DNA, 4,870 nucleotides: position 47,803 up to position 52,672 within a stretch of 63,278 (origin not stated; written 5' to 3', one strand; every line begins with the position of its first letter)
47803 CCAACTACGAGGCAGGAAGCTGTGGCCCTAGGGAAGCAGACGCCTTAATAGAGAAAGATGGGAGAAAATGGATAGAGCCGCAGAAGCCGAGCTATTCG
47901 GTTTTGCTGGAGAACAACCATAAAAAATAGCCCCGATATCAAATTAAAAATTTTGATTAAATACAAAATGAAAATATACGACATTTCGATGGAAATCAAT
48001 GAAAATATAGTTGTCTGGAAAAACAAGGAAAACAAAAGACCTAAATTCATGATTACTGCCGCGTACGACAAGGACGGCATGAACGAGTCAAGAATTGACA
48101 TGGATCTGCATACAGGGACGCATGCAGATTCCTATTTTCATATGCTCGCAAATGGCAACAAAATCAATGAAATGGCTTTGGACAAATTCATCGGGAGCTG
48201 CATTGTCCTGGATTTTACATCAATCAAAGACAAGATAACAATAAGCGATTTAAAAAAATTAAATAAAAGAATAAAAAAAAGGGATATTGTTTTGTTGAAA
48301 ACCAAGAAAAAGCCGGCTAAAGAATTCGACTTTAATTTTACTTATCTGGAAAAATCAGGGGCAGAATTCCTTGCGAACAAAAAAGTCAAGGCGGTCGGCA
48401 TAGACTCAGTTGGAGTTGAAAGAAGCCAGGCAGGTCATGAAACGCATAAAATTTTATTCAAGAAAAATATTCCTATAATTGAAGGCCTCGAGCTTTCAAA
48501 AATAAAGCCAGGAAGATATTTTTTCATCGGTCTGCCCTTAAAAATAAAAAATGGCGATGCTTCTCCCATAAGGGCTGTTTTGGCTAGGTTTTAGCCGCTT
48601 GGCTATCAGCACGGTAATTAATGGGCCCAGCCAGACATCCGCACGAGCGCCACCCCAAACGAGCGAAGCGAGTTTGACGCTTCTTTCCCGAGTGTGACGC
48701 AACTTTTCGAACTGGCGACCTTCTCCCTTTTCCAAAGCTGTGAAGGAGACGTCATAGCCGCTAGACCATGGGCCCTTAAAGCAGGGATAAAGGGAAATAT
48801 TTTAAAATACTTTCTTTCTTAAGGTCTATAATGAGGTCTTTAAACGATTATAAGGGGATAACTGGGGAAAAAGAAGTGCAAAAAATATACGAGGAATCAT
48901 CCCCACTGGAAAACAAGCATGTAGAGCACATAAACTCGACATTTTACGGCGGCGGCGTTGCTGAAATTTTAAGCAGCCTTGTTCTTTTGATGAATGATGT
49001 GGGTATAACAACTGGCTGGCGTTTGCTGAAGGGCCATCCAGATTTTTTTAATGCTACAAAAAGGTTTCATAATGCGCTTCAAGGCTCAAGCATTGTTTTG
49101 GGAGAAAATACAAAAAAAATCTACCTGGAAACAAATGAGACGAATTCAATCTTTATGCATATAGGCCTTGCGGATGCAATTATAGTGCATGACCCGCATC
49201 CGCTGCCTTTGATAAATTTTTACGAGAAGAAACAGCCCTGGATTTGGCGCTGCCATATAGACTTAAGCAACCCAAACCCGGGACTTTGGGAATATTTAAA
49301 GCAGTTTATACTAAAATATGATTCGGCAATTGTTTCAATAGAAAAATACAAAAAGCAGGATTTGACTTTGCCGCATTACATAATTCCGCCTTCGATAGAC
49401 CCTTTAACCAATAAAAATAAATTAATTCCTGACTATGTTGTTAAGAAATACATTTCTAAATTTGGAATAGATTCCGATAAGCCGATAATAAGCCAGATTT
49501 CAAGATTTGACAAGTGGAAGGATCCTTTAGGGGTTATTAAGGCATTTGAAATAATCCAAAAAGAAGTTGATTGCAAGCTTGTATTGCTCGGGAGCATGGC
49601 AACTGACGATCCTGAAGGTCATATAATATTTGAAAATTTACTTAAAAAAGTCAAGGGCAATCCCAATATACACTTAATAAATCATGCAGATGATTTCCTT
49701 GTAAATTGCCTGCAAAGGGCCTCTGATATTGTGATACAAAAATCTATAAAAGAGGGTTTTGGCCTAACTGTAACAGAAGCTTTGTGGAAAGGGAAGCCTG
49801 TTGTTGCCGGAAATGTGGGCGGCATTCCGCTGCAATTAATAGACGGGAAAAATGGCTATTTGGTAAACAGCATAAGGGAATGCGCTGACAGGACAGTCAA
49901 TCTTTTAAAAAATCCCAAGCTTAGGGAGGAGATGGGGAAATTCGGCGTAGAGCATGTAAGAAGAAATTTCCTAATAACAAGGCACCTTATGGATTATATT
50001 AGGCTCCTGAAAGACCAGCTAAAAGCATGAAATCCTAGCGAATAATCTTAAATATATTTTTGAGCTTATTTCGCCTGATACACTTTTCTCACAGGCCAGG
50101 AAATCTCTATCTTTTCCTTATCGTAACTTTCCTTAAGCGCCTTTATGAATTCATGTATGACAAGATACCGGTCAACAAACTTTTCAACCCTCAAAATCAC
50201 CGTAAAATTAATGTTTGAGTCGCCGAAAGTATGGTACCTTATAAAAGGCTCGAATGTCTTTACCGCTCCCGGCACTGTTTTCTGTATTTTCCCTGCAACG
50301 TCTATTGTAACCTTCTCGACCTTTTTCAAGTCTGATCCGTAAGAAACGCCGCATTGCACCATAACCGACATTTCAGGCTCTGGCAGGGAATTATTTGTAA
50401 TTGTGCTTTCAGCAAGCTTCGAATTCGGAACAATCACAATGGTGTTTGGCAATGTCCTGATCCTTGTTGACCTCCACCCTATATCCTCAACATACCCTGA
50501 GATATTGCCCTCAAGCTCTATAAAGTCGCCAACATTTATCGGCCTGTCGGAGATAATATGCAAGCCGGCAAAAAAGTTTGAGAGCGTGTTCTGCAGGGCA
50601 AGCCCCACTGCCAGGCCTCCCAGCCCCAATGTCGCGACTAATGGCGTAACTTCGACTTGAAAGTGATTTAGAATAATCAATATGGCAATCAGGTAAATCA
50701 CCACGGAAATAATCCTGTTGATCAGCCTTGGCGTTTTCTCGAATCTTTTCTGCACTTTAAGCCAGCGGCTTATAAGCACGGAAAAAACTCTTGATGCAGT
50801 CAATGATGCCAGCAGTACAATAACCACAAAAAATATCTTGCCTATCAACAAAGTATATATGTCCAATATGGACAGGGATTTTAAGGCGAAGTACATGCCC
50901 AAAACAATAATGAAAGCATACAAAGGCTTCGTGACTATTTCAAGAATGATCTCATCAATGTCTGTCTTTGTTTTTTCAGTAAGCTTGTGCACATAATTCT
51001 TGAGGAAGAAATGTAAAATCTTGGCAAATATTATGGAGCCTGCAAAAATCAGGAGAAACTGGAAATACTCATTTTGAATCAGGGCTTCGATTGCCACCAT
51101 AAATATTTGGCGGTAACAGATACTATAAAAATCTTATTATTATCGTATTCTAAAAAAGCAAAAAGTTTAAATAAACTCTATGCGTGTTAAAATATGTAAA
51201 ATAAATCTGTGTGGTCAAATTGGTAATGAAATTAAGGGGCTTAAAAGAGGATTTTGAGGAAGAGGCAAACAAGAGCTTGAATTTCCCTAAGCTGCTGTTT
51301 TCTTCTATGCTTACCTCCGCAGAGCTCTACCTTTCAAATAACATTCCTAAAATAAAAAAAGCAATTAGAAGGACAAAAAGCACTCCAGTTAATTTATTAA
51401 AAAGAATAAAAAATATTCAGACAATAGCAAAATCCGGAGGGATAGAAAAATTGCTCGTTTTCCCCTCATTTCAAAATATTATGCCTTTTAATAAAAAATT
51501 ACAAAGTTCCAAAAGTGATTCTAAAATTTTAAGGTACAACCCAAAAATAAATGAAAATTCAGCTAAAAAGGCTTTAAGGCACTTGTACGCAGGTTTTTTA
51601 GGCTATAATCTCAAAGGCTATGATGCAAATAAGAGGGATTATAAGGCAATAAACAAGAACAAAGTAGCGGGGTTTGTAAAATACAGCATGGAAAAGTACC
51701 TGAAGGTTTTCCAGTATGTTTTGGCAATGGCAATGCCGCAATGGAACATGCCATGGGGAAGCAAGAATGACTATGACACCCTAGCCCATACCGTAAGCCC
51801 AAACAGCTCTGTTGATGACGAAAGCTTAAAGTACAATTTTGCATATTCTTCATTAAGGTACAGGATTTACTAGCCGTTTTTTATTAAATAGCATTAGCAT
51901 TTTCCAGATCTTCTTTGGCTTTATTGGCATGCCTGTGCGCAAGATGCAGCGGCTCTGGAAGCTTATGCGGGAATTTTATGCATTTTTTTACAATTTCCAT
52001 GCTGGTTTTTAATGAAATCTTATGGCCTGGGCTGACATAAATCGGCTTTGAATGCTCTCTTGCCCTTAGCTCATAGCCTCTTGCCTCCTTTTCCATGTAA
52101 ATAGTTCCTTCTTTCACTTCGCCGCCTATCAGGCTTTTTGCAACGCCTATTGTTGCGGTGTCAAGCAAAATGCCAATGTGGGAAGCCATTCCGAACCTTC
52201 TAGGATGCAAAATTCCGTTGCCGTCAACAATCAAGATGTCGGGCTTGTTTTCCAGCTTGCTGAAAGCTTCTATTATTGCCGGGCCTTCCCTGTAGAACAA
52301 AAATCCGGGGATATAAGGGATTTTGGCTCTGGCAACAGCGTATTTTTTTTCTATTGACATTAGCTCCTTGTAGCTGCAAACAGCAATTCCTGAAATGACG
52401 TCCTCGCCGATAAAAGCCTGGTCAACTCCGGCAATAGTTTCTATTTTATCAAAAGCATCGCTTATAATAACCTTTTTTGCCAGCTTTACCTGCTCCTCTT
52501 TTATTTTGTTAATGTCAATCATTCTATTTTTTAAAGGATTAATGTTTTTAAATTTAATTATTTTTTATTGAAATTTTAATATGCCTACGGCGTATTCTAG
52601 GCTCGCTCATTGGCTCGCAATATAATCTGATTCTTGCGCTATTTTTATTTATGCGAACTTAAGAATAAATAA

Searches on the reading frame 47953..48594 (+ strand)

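Call 64: search_protein_families(library=pfam, proteins=[window:47953-48594:+])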
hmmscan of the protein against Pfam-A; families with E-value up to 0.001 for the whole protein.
window:47953-48594:+ (213 aa): 1 family
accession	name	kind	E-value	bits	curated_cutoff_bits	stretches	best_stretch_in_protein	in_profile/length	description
PF04199.19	Cyclase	-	1e-27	97.5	23.1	1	9-156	1-141/142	Putative cyclase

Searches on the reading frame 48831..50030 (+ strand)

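Call 64: search_protein_families(library=pfam, proteins=[window:48831-50030:+])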
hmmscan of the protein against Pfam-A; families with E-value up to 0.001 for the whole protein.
window:48831-50030:+ (399 aa): 5 families
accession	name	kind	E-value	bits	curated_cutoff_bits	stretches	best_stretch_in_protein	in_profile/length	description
PF21269.3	TreT_GT1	-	7.4e-56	188.3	27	1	33-174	1-143/144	Trehalose synthase, N-terminal domain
PF00534.26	Glycos_transf_1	-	2.9e-28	99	26.4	1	206-372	4-169/172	Glycosyl transferases group 1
PF13692.12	Glyco_trans_1_4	-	1.3e-17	64.8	27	1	218-361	2-142/142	Glycosyl transferases group 1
PF20706.3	GT4-conflict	-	5.8e-05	22.7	26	1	292-333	276-317/385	Family 4 Glycosyltransferase in conflict systems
PF13524.12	Glyco_trans_1_2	-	6.4e-05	23.4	25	1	292-384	52-137/144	Glycosyl transferase-like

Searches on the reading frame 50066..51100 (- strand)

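Call 64: search_protein_families(library=pfam, proteins=[window:50066-51100:-])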
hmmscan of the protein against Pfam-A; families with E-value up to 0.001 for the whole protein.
window:50066-51100:- (344 aa): 3 families
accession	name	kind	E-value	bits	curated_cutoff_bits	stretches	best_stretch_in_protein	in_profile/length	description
PF00924.24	MS_channel_2nd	-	1.3e-21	76.9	20.2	1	171-238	1-67/68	Mechanosensitive ion channel, beta-domain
PF21088.3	MS_channel_1st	-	5.5e-09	36.3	23.1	1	130-170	2-42/42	Mechanosensitive ion channel, transmembrane helices 2/3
PF21082.3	MS_channel_3rd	-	7.2e-07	30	21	1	248-333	3-88/88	Mechanosensitive ion channel MscS, C-terminal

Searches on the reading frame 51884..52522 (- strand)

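Call 64: search_protein_families(library=pfam, proteins=[window:51884-52522:-])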
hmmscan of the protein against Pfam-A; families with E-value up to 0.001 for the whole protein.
window:51884-52522:- (212 aa): 1 family
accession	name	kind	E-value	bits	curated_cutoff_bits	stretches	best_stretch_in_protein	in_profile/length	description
PF04493.20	Endonuclease_5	-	5.7e-61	206.1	23.4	1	13-197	2-198/198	Endonuclease V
